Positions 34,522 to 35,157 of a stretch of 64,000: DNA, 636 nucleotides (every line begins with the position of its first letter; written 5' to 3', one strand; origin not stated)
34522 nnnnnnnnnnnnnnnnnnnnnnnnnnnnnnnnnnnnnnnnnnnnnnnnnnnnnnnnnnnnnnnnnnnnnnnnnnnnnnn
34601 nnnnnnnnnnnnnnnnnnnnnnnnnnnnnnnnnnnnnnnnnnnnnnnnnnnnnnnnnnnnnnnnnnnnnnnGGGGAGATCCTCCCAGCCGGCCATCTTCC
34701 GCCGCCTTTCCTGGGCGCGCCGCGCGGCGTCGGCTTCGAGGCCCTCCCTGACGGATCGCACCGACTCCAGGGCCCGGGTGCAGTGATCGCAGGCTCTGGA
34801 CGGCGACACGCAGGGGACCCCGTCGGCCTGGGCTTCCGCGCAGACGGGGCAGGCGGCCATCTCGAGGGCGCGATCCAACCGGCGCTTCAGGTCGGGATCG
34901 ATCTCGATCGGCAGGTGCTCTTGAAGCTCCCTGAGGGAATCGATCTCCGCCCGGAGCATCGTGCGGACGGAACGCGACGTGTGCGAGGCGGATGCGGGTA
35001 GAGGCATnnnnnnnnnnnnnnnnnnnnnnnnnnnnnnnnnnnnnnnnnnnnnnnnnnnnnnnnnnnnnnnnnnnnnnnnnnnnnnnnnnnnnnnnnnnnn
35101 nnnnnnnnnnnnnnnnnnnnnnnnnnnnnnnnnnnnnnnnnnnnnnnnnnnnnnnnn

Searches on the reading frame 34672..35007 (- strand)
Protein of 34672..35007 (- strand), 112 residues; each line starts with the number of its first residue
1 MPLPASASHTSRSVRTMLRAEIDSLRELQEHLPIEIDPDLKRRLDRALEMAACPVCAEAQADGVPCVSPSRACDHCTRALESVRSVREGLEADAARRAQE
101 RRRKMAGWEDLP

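Call 24: search_protein_families(library=pfam, proteins=[window:34672-35007:-], max_evalue=0.001)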
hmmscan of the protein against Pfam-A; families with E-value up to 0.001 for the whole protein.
window:34672-35007:- (112 aa): 0 families
